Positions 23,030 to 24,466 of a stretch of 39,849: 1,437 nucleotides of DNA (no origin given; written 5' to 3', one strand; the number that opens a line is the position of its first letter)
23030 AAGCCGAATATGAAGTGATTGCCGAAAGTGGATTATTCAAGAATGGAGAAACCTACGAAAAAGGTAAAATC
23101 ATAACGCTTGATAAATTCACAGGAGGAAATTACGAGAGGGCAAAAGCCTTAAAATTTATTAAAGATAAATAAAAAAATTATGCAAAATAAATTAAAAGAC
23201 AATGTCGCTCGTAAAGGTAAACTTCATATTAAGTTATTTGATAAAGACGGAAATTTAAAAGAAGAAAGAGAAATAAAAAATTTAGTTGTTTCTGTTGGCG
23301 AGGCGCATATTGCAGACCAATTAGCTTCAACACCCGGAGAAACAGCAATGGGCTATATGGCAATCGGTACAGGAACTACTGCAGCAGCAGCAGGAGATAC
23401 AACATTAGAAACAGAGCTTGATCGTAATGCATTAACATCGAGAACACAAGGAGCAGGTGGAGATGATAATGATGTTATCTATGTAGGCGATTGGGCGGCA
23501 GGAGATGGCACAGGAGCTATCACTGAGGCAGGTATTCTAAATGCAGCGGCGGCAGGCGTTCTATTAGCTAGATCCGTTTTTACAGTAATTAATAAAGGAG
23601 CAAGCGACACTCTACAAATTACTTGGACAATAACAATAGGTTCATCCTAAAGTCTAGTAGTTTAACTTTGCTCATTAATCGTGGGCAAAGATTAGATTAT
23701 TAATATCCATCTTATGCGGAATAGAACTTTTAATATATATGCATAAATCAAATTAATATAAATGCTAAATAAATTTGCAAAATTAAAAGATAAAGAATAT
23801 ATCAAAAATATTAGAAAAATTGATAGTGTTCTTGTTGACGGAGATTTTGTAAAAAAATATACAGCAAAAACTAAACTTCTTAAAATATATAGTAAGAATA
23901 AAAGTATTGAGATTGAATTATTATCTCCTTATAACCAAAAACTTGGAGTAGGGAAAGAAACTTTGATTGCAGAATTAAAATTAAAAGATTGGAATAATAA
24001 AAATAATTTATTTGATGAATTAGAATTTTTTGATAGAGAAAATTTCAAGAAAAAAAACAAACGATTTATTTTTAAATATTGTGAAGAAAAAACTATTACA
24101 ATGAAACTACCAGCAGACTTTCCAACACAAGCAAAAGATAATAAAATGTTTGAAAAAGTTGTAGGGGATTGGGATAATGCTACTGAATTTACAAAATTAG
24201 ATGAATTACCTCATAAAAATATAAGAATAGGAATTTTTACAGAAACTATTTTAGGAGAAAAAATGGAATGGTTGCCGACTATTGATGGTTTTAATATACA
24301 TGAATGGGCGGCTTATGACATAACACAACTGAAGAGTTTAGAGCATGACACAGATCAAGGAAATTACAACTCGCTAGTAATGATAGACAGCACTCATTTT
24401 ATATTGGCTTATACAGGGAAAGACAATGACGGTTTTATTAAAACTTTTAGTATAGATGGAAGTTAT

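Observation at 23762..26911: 1049-aa virion-module protein with seven near-identical 50-aa repeats, an Fn3-like domain and about twenty 17-aa repeats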

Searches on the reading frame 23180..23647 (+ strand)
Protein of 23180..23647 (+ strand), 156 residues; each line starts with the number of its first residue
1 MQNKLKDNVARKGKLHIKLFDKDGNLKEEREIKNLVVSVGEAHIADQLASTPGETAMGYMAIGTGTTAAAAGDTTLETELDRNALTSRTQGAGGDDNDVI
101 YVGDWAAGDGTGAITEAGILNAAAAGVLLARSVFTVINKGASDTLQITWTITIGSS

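Call 6: search_protein_families(library=phrogs, proteins=[window:23180-23647:+], max_evalue=0.001)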
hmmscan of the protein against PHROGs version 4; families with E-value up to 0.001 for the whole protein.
window:23180-23647:+ (156 aa): 3 families
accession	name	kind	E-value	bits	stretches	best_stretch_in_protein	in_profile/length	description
phrog_5417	-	unknown function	2.1e-30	106.6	1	8-153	7-156/156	-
phrog_4176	-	tail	4.8e-09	37.2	1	12-134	13-139/309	tail fiber protein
phrog_8123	-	unknown function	0.00076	20.2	0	18-75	35-92/192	-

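Call 12: search_protein_families(library=ncbifam, proteins=[window:23180-23647:+], max_evalue=0.01)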
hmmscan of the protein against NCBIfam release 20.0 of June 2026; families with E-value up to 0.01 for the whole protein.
window:23180-23647:+ (156 aa): 0 families

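Call 16: search_protein_families(library=pfam, proteins=[window:23180-23647:+], max_evalue=0.01)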
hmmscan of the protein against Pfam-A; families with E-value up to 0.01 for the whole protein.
window:23180-23647:+ (156 aa): 0 families

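Call 27: search_solved_structures(query=window:23180-23647:+, max_evalue=10, show_alignments=2)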
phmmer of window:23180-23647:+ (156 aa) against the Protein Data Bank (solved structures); distinct sequences matched with E-value up to 10: 4.
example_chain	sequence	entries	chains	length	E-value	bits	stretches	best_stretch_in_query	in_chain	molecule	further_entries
4v3r_A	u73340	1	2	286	0.00043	23.4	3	35-113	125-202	YIII_M5_AII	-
6s9o_A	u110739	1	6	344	0.00056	23.1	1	35-110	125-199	designed Armadillo repeat protein with internal Lock1 fused to target peptide KRKRKLKFKR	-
4v3q_A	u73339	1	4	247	0.0024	21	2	35-111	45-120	YIII_M4_AII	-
6s9l_A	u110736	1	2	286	0.0029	20.8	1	35-110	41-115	KR4KLSF Lock1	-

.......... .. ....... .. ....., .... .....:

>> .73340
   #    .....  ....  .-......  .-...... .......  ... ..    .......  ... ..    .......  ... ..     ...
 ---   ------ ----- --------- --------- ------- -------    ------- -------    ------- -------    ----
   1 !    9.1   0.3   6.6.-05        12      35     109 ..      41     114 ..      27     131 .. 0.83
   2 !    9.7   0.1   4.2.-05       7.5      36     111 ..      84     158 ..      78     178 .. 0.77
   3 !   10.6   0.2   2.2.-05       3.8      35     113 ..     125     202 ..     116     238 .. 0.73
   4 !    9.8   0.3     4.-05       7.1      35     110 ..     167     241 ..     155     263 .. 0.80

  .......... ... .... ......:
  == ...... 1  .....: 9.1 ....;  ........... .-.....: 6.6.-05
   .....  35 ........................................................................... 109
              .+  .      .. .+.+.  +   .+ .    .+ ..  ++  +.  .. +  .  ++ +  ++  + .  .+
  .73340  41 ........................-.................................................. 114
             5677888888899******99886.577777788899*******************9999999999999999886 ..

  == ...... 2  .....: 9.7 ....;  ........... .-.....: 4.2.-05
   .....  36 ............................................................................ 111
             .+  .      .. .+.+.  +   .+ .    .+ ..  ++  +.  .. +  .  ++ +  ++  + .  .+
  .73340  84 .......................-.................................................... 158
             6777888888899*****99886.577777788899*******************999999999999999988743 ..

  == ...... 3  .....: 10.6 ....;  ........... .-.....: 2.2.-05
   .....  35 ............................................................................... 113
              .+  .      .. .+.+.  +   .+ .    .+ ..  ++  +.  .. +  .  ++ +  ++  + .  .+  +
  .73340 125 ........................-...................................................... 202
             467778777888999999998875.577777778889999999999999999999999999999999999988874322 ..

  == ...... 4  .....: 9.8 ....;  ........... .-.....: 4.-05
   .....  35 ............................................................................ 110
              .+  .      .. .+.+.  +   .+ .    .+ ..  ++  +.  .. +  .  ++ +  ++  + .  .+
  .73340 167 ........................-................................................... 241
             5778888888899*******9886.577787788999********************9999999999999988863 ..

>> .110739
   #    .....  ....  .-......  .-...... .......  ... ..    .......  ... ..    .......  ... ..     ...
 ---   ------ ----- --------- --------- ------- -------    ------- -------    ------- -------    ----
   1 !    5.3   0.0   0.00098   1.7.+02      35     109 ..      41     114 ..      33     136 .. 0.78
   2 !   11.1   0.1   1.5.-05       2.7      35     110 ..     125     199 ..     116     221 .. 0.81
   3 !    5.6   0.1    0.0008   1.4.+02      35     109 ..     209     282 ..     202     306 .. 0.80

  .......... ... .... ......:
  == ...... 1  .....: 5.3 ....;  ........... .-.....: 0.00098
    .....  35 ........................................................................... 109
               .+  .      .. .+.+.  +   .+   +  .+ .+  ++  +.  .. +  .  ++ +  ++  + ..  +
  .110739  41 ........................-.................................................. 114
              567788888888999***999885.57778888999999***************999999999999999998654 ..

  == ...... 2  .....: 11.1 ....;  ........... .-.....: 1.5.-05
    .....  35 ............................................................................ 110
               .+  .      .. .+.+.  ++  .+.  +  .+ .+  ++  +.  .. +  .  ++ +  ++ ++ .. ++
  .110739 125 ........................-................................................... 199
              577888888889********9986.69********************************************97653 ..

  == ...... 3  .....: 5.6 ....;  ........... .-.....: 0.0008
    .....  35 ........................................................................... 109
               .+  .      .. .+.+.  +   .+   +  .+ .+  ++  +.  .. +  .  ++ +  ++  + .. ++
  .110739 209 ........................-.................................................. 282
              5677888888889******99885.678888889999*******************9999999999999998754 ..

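Call 35: search_dna_similar(query=window:23180-23647:+, collection=phages, mode=protein, max_evalue=0.001, max_rows=25)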
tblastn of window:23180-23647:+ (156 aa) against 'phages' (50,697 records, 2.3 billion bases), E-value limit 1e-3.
Records with a match: 8; places in all: 8; records where one place covers at least 80% of the query: 3.
Best place of each record, by identity: <60% 8.
By first word of the organism name: Achromobacter 2; Burkholderia 2; Synechococcus 1; phage 1; EBPR 1; Aeromonas 1.
By host as written in the record: - 2; Burkholderia cepacia 2; Synechococcus elongatus PCC 7942 = FACHB-805 1; Achromobacter sp. 1; Aeromonas sp. 1; Achromobacter denitrificans PR1 1.
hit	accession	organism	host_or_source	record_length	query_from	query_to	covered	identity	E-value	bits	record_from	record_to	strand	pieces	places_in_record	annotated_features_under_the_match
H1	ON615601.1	Synechococcus phage BUCT-ZZ01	Synechococcus elongatus PCC 7942 = ...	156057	7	153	94%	41.4%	2e-13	72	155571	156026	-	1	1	hypothetical protein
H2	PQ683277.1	phage Simon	raw sewage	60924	3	153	97%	38.2%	2e-17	84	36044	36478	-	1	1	record has no annotation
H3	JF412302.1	EBPR siphovirus 1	-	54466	16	151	87%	41.2%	6e-7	53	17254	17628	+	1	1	gp37: hypothetical protein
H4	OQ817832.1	Achromobacter phage CF418P1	Achromobacter sp.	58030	76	151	49%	39.5%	5e-7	53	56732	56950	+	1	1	hypothetical protein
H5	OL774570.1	Aeromonas phage phiA008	Aeromonas sp.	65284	95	153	38%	49.2%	5e-9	59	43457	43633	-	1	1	tail fiber protein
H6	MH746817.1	Achromobacter phage vB_Ade_ART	Achromobacter denitrificans PR1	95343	93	152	38%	41.7%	5e-8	56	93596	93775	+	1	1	hypothetical protein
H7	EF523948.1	Burkholderia phage BcepGomr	Burkholderia cepacia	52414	105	153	31%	44.9%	7e-4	44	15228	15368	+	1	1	BcepGomrgp18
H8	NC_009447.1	Burkholderia phage BcepGomr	Burkholderia cepacia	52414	105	153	31%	44.9%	7e-4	44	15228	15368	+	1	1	BcepGomrgp18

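Call 37: get_annotated_region(hit=H3, flank=7000)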
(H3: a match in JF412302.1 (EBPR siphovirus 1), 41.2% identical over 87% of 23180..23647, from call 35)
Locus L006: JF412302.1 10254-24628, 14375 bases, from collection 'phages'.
description: EBPR siphovirus 1, partial sequence.
organism: EBPR siphovirus 1 (NCBI taxid 1048520)
taxonomy: Viruses; Duplodnaviria; Heunggongvirae; Uroviricota; Caudoviricetes
host: -; source: -; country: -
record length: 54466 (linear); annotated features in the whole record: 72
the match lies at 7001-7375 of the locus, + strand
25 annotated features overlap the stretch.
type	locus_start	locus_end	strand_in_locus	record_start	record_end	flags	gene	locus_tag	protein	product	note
CDS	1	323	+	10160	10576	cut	gp22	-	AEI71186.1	hypothetical protein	ESV1_22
CDS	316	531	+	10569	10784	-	gp23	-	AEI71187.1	hypothetical protein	ESV1_23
CDS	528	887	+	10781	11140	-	gp24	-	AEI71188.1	hypothetical protein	ESV1_24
CDS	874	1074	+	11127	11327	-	gp25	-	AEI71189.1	hypothetical protein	ESV1_25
CDS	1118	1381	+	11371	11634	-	gp26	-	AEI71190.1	hypothetical protein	ESV1_26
CDS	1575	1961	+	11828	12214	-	gp27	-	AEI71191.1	hypothetical protein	ESV1_27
CDS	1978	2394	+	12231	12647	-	gp28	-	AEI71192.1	hypothetical protein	ESV1_28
CDS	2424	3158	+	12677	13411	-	gp29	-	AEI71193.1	hypothetical protein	ESV1_29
CDS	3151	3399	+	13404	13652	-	gp30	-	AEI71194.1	hypothetical protein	ESV1_30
CDS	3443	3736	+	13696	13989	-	gp31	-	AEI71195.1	hypothetical protein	ESV1_31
CDS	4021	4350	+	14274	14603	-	gp32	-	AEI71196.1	hypothetical protein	ESV1_32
CDS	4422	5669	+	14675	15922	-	gp33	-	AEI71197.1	terminase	-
CDS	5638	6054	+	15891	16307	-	gp34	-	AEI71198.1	hypothetical protein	ESV1_34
CDS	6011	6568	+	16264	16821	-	gp35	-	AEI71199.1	hypothetical protein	ESV1_35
CDS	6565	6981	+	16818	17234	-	gp36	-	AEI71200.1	hypothetical protein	ESV1_36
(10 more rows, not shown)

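Call 38: get_annotated_region(hit=H5, flank=6000)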
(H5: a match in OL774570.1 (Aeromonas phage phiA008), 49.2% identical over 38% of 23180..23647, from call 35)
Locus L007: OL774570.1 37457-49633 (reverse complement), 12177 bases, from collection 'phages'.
description: Aeromonas phage phiA008, complete genome.
organism: Aeromonas phage phiA008 (NCBI taxid 2885153)
taxonomy: Viruses; Duplodnaviria; Heunggongvirae; Uroviricota; Caudoviricetes
host: Aeromonas sp.; source: -; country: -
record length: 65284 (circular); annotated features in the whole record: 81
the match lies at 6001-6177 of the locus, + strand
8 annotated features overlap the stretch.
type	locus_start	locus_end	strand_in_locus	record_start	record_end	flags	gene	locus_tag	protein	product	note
CDS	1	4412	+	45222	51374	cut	-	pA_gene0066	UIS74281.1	hypothetical protein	-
CDS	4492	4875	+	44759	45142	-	-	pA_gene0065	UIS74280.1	hypothetical protein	-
CDS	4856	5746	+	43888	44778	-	-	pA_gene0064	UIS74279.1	hypothetical protein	-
CDS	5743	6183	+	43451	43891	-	-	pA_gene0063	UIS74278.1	tail fiber protein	-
CDS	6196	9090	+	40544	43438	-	-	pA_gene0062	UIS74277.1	hypothetical protein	-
CDS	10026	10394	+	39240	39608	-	-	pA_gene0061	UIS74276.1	hypothetical protein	-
CDS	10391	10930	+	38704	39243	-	-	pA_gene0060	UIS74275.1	hypothetical protein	-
CDS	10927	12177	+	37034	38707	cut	-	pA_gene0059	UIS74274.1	hypothetical protein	-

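Call 58: search_solved_structures(query=A3, max_evalue=10, show_alignments=3)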
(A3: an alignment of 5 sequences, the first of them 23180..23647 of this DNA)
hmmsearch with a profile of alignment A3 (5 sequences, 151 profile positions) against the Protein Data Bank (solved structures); distinct sequences matched with E-value up to 10: 1.
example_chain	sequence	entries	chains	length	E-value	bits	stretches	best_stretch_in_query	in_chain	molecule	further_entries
9h4p_BD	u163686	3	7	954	0.13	15.5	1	38-147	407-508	Baseplate hub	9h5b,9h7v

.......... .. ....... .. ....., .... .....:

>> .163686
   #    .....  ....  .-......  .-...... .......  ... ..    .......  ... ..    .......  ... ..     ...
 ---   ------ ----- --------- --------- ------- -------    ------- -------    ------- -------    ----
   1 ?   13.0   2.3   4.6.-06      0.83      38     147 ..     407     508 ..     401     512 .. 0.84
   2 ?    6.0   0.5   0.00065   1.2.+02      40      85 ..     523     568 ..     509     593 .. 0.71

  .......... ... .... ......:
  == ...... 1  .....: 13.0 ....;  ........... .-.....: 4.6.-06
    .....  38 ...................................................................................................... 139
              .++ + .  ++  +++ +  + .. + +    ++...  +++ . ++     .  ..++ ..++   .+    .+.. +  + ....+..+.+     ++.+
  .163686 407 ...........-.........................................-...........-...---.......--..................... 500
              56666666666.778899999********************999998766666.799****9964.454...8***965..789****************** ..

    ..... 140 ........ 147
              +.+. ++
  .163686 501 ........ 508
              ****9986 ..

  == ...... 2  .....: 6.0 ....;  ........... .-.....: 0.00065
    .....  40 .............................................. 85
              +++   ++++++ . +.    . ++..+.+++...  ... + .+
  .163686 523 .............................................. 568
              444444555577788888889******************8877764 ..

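Call 107: find_related_loci(query=window:23180-23647:+, collection=viral_contigs, flank=9000)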
Query window:23180-23647:+ (156 aa) in viral_contigs; peptide patterns used: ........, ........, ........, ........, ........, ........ (x = any residue, [..] = any of these).
198 stretches matched a pattern; 178 encode a relative of the query (tblastn E <= 1e-3); the best 80 are kept; 80 distinct loci.
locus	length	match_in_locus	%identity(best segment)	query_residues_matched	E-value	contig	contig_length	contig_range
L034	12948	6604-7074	85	1-156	2e-84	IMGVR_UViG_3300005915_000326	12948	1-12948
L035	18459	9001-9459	80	4-156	8e-78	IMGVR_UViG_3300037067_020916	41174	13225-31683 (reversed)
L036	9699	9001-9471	74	1-156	8e-75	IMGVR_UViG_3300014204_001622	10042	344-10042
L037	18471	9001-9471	72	1-156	6e-72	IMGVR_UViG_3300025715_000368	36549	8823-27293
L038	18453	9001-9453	72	5-156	6e-68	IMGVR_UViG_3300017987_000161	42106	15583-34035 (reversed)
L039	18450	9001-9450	61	1-154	8e-57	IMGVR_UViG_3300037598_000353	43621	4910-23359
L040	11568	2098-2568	62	6-156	9e-56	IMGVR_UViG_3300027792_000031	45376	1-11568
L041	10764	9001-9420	67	14-153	8e-56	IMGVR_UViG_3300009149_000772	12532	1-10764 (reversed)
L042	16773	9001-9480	59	1-156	1e-55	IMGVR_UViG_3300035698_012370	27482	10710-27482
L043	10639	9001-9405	70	19-153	2e-55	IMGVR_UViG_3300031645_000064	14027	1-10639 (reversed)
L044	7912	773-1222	61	3-156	7e-55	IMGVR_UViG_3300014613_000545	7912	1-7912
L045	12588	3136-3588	65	3-153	4e-55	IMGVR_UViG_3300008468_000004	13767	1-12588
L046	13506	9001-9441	64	8-154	1e-54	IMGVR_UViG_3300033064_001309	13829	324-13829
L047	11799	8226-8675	59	6-156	1e-53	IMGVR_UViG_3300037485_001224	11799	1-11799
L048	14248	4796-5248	59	5-156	1e-53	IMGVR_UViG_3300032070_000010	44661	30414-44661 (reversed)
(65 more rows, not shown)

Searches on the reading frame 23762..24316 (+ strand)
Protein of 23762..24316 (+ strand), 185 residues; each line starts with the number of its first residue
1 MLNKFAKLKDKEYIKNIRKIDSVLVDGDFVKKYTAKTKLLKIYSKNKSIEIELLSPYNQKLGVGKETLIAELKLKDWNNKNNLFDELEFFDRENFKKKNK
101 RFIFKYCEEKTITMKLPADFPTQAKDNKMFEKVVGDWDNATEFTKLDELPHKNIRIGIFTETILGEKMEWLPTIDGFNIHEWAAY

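Call 99: search_solved_structures(query=A5, max_evalue=10, show_alignments=2)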
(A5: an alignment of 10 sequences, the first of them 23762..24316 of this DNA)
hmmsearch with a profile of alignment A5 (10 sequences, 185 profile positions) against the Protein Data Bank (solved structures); distinct sequences matched with E-value up to 10: 1.
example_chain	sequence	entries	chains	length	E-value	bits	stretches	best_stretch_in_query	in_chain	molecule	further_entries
6hr5_A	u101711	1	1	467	4.6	10.1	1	79-119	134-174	Alpha-L-rhamnosidase/sulfatase (GH78)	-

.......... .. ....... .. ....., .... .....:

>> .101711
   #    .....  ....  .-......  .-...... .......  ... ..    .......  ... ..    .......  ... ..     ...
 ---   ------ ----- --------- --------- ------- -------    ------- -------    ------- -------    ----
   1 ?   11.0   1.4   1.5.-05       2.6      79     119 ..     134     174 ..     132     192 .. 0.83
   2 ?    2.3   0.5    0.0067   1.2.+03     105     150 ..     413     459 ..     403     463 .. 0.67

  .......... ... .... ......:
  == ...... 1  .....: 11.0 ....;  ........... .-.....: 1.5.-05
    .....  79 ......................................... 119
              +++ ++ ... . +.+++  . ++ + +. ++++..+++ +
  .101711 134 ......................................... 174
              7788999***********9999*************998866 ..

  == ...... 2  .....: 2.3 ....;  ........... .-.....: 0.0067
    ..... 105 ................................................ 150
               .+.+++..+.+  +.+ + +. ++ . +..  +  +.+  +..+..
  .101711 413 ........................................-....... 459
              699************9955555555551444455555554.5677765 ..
